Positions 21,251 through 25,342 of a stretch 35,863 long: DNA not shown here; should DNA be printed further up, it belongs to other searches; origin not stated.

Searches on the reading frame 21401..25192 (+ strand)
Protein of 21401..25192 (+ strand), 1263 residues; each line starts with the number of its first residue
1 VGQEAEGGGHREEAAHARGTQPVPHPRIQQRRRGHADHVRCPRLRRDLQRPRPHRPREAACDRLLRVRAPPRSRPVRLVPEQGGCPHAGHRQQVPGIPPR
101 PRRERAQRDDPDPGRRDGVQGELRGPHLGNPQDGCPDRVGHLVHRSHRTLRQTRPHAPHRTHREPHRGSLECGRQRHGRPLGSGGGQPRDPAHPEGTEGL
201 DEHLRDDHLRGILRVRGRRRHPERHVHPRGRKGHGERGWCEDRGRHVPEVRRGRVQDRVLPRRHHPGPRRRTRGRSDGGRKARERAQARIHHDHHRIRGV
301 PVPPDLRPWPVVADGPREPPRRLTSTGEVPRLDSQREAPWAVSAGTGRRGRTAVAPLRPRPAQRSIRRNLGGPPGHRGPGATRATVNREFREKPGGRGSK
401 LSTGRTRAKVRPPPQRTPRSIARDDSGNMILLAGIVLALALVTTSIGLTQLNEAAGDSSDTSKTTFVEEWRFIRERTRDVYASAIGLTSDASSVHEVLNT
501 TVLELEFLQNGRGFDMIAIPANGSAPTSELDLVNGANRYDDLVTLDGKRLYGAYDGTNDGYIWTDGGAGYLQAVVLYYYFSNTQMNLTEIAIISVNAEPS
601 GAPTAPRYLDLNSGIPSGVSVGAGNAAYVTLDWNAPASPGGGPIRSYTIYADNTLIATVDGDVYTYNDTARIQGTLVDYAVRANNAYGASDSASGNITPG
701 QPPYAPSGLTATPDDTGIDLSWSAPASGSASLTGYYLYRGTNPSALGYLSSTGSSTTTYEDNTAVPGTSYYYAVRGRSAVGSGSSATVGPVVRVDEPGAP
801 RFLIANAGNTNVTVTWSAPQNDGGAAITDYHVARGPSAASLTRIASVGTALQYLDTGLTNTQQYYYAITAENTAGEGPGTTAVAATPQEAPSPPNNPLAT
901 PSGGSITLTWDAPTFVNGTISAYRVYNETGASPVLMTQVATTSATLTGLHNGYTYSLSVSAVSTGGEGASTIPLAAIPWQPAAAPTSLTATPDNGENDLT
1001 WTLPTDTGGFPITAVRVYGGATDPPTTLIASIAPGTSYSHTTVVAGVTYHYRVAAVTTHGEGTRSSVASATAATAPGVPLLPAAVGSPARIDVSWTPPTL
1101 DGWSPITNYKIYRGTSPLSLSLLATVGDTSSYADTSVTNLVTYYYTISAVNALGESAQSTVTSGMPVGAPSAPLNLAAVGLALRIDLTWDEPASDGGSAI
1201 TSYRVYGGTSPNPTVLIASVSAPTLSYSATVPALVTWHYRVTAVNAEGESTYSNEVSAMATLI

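Call 6: search_protein_families(library=pfam, proteins=[window:21401-25192:+], max_evalue=0.01)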
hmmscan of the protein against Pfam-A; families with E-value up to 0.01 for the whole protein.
window:21401-25192:+ (1263 aa): 5 families
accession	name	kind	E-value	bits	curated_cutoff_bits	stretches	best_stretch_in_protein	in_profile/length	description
PF00041.27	fn3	-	3.2e-45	152.7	25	6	893-974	2-81/84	Fibronectin type III domain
PF23922.1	DUF7261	-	0.0014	19.3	27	1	424-485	2-63/169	Family of unknown function (DUF7261)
PF16893.11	fn3_2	-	0.0024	18.5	27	0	891-969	3-81/89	Fibronectin type III domain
PF25059.1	FN3_DSCAM-DSCAML_C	-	0.0038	18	39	0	937-972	40-75/89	DSCAM/DSCAML C-terminal Fn3-like domain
PF24489.1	Ig_J_second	-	0.0065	16.9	27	0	1130-1158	56-86/105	Tip attachment protein J second Ig-like domain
